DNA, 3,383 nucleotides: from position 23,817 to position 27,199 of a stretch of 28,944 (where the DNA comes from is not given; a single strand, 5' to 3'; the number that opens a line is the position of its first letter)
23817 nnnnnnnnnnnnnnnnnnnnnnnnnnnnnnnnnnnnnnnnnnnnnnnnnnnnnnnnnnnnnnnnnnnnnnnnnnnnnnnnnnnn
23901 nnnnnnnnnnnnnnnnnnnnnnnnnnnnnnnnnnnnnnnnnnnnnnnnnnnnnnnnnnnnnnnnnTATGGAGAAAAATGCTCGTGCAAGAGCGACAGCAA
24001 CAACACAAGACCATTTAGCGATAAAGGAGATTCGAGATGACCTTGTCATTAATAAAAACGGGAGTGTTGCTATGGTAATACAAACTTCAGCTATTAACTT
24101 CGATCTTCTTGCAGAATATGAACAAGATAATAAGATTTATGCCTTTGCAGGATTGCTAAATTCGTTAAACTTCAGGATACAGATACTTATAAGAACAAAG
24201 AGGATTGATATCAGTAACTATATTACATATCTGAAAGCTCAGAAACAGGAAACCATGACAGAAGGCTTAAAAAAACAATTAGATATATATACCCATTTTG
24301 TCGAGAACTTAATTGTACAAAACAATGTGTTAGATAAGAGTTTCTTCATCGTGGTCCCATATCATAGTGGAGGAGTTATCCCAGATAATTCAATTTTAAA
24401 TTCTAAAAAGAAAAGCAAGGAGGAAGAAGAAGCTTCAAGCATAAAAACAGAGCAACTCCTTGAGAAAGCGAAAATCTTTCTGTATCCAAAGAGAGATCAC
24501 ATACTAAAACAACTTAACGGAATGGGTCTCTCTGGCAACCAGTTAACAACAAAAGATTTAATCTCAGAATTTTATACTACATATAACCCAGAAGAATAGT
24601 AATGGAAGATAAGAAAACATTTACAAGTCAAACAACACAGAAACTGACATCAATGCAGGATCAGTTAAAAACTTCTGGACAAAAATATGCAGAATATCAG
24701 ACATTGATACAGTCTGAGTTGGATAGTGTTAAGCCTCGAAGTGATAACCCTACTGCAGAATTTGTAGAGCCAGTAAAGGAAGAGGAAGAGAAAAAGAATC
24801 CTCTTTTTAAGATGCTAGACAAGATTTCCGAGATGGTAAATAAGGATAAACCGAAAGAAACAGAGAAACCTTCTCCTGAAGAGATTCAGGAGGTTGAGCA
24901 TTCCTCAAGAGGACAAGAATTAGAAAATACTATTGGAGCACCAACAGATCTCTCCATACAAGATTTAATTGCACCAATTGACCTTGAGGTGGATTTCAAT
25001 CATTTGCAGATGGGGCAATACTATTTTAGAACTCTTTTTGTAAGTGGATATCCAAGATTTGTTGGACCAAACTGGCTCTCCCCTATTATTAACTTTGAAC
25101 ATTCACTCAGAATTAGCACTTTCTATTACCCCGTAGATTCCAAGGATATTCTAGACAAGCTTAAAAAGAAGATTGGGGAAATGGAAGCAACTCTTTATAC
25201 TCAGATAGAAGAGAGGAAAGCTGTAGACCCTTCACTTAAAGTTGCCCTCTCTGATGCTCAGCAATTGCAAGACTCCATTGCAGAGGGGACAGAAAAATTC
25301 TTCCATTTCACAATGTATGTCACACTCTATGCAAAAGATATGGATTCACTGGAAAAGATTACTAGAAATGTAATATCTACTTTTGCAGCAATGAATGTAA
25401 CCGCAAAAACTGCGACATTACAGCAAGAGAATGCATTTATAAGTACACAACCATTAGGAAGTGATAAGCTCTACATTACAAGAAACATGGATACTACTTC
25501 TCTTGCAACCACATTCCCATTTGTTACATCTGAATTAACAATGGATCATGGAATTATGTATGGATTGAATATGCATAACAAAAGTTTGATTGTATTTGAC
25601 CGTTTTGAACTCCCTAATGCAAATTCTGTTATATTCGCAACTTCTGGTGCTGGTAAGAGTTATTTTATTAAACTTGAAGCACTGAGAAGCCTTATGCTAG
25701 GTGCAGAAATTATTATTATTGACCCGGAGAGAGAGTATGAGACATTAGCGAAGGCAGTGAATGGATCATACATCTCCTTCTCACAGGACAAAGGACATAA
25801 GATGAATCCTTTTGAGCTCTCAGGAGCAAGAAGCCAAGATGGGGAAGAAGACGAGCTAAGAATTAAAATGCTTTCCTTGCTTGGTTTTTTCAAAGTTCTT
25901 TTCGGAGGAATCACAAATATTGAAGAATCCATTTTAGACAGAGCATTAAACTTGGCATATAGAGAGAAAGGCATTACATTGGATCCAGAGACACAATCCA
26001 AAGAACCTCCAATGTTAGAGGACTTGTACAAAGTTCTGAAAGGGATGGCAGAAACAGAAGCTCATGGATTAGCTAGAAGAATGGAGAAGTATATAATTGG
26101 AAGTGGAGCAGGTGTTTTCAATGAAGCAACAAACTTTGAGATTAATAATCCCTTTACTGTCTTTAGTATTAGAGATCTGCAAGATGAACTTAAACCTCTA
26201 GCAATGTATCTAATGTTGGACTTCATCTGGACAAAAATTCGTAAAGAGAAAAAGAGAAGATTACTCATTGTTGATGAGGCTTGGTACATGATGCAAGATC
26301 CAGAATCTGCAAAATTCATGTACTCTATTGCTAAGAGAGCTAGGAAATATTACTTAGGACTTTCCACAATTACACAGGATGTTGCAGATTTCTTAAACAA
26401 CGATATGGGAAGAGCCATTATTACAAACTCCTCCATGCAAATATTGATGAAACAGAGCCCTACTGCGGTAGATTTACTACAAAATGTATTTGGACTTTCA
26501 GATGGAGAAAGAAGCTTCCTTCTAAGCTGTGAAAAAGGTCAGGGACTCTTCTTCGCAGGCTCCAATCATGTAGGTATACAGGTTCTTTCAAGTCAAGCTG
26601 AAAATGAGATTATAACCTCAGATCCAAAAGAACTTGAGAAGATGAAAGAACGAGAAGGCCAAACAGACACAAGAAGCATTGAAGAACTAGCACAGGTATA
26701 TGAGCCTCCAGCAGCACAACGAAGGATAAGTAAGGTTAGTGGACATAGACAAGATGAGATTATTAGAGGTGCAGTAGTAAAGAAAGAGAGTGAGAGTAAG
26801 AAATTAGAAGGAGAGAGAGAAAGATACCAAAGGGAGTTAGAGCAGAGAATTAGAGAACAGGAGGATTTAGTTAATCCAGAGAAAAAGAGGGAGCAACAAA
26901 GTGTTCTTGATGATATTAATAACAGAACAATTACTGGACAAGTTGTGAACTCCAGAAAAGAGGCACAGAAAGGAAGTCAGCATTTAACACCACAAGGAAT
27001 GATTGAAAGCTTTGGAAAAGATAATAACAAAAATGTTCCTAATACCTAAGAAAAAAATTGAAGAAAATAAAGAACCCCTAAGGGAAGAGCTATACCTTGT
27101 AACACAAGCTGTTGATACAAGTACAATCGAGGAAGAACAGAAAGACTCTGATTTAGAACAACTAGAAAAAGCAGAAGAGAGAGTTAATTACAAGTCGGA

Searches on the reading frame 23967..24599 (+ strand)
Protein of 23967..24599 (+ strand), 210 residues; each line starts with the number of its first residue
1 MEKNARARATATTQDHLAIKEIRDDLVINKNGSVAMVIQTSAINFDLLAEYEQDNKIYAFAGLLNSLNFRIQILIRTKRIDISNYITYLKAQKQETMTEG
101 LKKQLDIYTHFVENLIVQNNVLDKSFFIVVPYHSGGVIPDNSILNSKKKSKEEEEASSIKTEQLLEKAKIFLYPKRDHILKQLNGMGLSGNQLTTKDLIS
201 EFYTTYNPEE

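Call 3: search_protein_families(library=pfam, proteins=[window:23967-24599:+], max_evalue=0.01)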
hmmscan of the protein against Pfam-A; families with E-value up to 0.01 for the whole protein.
window:23967-24599:+ (210 aa): 0 families

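Call 4: search_protein_families(library=ncbifam, proteins=[window:23967-24599:+], max_evalue=0.01)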
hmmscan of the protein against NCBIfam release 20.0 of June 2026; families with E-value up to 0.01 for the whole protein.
window:23967-24599:+ (210 aa): 2 families
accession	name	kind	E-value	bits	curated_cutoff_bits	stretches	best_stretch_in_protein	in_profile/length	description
NF041427.1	TrsD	subfamily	6.2e-08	32.7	200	1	10-99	12-106/201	TrsD/TraD family conjugative transfer protein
NF045975.1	VirB4_plasma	equivalog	7.2e-07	27.3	590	1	8-166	99-269/894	Mbov_0397 family ICE element conjugal transfer ATPase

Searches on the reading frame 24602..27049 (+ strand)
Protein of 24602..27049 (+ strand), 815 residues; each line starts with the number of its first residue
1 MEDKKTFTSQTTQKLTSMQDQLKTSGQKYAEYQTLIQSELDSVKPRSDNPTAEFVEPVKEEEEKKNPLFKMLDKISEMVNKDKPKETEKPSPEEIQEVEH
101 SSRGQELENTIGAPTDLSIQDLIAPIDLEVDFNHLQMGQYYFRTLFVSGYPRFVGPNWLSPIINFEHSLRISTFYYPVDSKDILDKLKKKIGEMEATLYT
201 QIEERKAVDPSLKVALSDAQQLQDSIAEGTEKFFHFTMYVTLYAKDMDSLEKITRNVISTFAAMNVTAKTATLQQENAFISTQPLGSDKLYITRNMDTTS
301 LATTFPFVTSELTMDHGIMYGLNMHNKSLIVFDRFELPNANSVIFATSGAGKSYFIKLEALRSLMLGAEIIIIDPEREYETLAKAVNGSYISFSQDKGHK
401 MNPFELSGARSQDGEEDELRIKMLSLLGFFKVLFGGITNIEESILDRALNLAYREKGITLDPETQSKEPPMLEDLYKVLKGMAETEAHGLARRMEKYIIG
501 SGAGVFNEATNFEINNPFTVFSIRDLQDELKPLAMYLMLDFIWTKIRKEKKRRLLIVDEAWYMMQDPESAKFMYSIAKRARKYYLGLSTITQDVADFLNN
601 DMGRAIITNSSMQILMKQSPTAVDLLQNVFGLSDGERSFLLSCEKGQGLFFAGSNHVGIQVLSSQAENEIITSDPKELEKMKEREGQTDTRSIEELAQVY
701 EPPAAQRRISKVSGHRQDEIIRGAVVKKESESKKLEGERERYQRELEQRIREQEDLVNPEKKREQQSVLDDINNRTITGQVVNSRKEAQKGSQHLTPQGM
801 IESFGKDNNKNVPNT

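Call 3: search_protein_families(library=pfam, proteins=[window:24602-27049:+], max_evalue=0.01)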
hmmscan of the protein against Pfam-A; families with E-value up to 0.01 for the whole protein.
window:24602-27049:+ (815 aa): 5 families
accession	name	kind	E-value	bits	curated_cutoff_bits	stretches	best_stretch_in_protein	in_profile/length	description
PF19044.6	P-loop_TraG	-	6.1e-30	104.6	25.8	1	338-646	28-348/413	TraG P-loop domain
PF12846.13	AAA_10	-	6.2e-09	35.8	27.5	1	339-606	21-295/362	AAA-like domain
PF01935.23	DUF87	-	7e-08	33.3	23.2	1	344-464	28-131/220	Helicase HerA, central domain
PF03135.19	CagE_TrbE_VirB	-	8.8e-05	23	21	1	213-284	122-196/204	CagE, TrbE, VirB family, component of type IV transporter system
PF11130.14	TraC_F_IV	-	0.00012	21.6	28.1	1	186-284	278-372/375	TraC protein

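Call 4: search_protein_families(library=ncbifam, proteins=[window:24602-27049:+], max_evalue=0.01)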
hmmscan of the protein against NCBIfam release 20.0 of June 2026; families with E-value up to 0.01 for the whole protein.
window:24602-27049:+ (815 aa): 12 families
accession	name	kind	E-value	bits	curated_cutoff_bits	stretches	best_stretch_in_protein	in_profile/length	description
NF045971.1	conju_CD1110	equivalog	2.1e-120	403.3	325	1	114-659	182-734/752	VirB4-like conjugal transfer ATPase, CD1110 family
NF045975.1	VirB4_plasma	equivalog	1.6e-84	284.3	590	1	69-671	265-893/894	Mbov_0397 family ICE element conjugal transfer ATPase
TIGR02746.1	TraC-F-type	equivalog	5e-55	186.8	567.05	1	204-649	286-742/800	type IV secretion system protein TraC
TIGR00929.1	VirB4_CagE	subfamily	9.8e-35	120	643.1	1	100-645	220-729/792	VirB4 family type IV secretion/conjugal transfer ATPase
TIGR03783.1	Bac_Flav_CT_G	subfamily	4.7e-21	74.4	261.55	1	239-645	328-762/829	TraG family conjugative transposon ATPase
NF010278.0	PRK13721.1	subfamily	3.2e-15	55.1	1177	1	210-621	339-764/874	type IV secretion system protein TraC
NF041017.1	DNA_import_CedB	equivalog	1e-14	54.1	700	1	214-599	152-521/590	DNA import protein CedB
NF010447.0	PRK13873.1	equivalog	2.8e-10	38.8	1020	1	488-623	573-709/815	conjugal transfer protein TrbE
NF010473.0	PRK13898.1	equivalog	3.1e-07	28.8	1050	1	341-644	449-735/801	type IV secretion system ATPase VirB4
NF053655.1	CedD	equivalog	2.1e-06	26.7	600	0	490-594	349-460/527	DNA-translocating ATPase CedD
NF010466.0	PRK13891.1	subfamily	3.7e-06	25.1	1322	0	136-284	270-423/852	conjugal transfer protein TrbE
NF042935.1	SCO6880_fam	subfamily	1.3e-05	24.3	60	1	124-286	312-476/477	SCO6880 family protein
